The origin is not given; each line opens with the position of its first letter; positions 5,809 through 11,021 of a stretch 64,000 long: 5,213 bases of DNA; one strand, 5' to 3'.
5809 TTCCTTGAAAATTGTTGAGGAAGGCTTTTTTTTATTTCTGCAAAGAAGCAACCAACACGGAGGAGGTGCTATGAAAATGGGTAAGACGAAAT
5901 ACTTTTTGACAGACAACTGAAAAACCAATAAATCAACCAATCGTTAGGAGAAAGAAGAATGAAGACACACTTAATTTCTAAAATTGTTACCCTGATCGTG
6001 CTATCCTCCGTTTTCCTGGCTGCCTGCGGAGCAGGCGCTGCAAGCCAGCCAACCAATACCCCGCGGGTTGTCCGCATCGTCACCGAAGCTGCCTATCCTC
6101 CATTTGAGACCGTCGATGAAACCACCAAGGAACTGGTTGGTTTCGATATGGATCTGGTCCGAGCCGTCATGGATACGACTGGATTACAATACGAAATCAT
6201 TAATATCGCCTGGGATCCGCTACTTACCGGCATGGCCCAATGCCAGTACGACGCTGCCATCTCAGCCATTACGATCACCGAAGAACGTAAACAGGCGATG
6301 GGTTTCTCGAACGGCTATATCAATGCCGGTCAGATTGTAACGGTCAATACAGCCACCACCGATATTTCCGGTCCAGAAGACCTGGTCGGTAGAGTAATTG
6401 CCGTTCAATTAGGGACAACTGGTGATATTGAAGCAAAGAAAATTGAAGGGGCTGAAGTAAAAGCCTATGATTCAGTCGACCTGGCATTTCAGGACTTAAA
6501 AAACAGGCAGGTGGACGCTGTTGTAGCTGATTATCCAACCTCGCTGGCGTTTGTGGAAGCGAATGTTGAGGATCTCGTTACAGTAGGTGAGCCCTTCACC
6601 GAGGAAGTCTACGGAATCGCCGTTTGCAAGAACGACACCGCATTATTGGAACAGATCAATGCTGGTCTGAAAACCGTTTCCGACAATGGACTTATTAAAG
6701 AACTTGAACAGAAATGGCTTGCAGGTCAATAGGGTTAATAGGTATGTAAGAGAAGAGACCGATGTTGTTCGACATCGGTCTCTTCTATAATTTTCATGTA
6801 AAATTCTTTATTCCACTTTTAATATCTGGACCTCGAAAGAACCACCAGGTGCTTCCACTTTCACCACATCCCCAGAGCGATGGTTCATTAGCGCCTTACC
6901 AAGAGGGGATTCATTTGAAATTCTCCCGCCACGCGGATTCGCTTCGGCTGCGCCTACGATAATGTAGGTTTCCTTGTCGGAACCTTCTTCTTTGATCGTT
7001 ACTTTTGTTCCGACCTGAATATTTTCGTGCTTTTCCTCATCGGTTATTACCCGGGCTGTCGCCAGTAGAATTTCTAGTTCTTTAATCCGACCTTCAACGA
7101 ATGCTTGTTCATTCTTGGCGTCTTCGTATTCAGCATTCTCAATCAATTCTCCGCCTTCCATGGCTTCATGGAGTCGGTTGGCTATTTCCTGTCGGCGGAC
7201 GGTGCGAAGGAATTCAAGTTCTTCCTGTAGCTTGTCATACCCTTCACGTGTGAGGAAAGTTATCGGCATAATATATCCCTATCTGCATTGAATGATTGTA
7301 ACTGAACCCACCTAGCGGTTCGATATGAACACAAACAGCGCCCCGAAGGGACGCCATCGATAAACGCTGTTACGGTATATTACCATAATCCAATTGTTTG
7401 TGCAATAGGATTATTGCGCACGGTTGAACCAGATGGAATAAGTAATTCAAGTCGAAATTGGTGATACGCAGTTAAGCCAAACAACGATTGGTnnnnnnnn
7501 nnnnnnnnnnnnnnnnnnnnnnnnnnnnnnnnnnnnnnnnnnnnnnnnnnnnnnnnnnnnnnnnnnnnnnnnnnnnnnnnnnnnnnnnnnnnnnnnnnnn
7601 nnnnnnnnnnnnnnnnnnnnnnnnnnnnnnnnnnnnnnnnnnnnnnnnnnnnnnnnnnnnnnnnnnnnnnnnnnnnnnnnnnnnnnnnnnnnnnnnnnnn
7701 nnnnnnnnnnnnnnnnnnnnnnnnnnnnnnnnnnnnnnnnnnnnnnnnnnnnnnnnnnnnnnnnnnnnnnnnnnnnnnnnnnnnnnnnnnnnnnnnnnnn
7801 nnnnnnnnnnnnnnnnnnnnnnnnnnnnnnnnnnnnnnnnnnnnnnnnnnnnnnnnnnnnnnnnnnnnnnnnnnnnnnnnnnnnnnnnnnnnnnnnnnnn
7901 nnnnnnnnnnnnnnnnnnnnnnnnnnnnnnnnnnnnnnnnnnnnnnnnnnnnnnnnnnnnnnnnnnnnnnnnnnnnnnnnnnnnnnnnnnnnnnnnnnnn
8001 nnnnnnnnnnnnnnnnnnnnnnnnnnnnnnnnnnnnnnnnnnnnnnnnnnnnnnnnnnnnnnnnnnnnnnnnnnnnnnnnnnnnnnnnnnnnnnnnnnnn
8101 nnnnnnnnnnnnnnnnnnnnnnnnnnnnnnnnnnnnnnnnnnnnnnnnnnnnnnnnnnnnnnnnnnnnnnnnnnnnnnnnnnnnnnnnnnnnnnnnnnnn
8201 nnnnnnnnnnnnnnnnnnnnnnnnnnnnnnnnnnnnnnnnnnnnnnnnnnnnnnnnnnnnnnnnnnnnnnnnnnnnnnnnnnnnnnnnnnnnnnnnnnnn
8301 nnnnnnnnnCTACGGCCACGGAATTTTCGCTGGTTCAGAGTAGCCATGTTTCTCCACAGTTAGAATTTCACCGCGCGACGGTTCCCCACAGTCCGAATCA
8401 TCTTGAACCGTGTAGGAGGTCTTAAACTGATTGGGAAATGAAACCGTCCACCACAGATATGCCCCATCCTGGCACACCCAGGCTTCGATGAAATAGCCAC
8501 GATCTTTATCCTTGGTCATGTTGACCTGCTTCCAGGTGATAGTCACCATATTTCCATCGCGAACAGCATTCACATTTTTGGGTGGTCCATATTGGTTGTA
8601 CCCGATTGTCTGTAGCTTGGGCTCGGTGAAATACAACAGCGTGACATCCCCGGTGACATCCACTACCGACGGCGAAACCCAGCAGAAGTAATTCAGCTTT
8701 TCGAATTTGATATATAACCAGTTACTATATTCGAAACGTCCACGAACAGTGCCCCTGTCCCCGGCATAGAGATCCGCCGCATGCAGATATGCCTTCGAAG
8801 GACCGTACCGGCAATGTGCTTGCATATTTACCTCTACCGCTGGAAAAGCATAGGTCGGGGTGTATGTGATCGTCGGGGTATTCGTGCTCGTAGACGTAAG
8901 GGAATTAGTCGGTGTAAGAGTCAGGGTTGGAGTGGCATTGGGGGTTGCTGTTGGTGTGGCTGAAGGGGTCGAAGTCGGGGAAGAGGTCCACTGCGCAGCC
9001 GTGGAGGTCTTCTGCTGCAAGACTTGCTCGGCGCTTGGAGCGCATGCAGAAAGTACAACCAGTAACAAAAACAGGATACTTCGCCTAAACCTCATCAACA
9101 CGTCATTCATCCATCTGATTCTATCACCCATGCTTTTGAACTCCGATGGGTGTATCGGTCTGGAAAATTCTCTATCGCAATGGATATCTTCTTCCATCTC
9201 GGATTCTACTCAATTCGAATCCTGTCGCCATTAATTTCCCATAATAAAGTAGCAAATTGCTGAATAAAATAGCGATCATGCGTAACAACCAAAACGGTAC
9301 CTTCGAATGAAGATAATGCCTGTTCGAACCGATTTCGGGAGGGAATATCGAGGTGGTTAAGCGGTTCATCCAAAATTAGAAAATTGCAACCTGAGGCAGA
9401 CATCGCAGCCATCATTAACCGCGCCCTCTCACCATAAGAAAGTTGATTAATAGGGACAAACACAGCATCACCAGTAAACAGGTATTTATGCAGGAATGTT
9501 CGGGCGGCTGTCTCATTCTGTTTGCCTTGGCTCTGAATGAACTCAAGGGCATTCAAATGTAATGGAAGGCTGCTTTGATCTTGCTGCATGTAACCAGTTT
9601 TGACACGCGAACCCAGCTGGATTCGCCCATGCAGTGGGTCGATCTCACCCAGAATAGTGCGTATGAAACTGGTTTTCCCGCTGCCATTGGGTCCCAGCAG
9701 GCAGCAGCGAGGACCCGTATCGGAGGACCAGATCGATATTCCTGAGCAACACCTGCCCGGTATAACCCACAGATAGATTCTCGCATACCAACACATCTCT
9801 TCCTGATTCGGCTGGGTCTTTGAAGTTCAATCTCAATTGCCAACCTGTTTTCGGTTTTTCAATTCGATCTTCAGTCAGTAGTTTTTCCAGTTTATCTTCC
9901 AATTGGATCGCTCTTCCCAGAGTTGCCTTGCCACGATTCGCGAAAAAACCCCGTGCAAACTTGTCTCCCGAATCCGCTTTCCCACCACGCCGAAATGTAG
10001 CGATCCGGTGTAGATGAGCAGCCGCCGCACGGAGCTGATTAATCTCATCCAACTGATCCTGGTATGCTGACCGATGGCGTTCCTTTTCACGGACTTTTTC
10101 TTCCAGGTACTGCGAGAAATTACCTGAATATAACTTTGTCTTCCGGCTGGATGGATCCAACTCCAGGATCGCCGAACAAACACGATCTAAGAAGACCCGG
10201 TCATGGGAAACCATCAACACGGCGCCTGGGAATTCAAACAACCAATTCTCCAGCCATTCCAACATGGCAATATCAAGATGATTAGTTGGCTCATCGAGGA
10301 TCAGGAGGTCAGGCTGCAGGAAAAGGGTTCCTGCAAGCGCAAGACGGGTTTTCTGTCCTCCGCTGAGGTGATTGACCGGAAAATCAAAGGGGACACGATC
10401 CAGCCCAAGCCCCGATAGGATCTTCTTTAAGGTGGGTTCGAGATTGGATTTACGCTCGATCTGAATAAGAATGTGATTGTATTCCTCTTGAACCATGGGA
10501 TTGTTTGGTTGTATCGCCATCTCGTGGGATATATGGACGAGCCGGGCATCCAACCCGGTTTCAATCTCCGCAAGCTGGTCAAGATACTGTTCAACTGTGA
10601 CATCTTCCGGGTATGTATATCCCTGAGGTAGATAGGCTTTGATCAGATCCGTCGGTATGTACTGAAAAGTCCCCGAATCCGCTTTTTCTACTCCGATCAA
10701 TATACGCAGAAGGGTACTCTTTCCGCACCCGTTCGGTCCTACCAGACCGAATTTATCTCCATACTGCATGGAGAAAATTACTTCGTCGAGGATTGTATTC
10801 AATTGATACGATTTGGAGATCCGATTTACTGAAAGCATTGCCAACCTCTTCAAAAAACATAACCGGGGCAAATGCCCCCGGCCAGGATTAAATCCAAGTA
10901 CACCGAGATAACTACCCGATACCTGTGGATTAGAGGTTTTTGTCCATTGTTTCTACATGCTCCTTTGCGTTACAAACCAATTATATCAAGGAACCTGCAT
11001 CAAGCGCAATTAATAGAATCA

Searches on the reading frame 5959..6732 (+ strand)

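Call 75: search_protein_families(library=pfam, proteins=[window:5959-6732:+], max_evalue=0.001)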
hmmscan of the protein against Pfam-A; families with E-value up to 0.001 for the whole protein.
window:5959-6732:+ (257 aa): 2 families
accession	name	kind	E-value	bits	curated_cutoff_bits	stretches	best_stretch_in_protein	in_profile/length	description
PF00497.25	SBP_bac_3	-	1.6e-32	112.5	26.4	1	38-254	1-130/132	Bacterial extracellular solute-binding proteins, family 3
PF10613.14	Lig_chan-Glu_bd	-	3.7e-07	30.7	30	1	54-128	23-110/115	Ligated ion channel L-glutamate- and glycine-binding site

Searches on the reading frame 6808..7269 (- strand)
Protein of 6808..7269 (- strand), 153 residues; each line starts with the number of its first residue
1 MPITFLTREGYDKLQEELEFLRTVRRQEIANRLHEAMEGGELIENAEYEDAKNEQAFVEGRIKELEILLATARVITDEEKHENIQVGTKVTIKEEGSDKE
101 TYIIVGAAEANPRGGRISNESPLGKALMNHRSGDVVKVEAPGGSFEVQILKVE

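Call 75: search_protein_families(library=pfam, proteins=[window:6808-7269:-], max_evalue=0.001)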
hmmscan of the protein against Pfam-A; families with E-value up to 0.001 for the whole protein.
window:6808-7269:- (153 aa): 2 families
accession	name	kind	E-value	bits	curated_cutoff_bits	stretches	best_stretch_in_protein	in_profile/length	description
PF03449.20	GreA_GreB_N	-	1.5e-26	92.9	24.5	1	5-74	2-71/71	Transcription elongation factor, N-terminal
PF01272.25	GreA_GreB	-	9e-24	83.7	26.9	1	81-153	3-76/77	Transcription elongation factor, GreA/GreB, C-term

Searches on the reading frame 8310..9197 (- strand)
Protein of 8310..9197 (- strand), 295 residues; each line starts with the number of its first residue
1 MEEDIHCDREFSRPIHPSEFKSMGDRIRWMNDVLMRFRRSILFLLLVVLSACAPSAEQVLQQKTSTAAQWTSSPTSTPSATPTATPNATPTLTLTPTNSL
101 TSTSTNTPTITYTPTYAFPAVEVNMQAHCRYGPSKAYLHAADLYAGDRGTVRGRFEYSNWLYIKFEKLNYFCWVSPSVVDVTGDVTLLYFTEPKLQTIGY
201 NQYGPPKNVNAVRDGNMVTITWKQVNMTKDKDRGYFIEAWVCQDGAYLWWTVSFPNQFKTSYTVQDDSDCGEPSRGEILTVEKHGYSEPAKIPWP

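Call 15: search_protein_families(library=pfam, proteins=[window:8310-9197:-], max_evalue=0.001)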
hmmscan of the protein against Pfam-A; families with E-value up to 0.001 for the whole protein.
window:8310-9197:- (295 aa): 1 family
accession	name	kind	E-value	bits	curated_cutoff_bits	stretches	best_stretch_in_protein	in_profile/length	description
PF01456.22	Mucin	-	0.00043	20.7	34.7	1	39-117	8-85/143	Mucin-like glycoprotein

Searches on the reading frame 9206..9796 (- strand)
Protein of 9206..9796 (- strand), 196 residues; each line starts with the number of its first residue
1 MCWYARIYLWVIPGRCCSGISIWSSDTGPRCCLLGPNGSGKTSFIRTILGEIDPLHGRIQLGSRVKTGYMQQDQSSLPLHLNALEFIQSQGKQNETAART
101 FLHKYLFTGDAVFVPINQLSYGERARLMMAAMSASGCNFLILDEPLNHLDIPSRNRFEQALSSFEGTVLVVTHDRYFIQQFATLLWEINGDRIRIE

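Call 15: search_protein_families(library=pfam, proteins=[window:9206-9796:-], max_evalue=0.001)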
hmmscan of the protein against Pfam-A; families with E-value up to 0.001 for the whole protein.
window:9206-9796:- (196 aa): 3 families
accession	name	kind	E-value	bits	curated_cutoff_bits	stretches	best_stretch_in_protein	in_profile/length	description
PF00005.33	ABC_tran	-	3e-17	63.9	25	1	27-147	10-137/137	ABC transporter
PF13304.12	AAA_21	-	2.3e-09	38.2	27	1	79-177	190-302/304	AAA domain, putative AbiEii toxin, Type IV TA system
PF02463.25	SMC_N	-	1.1e-06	28.7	40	0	32-50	28-49/220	RecF/RecN/SMC N terminal domain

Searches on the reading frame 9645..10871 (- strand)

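Call 15: search_protein_families(library=pfam, proteins=[window:9645-10871:-], max_evalue=0.001)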
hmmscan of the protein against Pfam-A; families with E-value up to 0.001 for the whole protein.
window:9645-10871:- (408 aa): 4 families
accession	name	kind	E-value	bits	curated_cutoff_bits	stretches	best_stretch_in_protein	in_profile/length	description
PF00005.33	ABC_tran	-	9.2e-24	85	25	1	28-197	1-137/137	ABC transporter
PF13304.12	AAA_21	-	9.7e-11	42.7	27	1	114-224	173-299/304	AAA domain, putative AbiEii toxin, Type IV TA system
PF12848.13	ABC_tran_Xtn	-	4.3e-06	27.2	25.9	1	242-285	5-48/85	ABC transporter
PF02463.25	SMC_N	-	0.00065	19.6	40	0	42-224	28-198/220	RecF/RecN/SMC N terminal domain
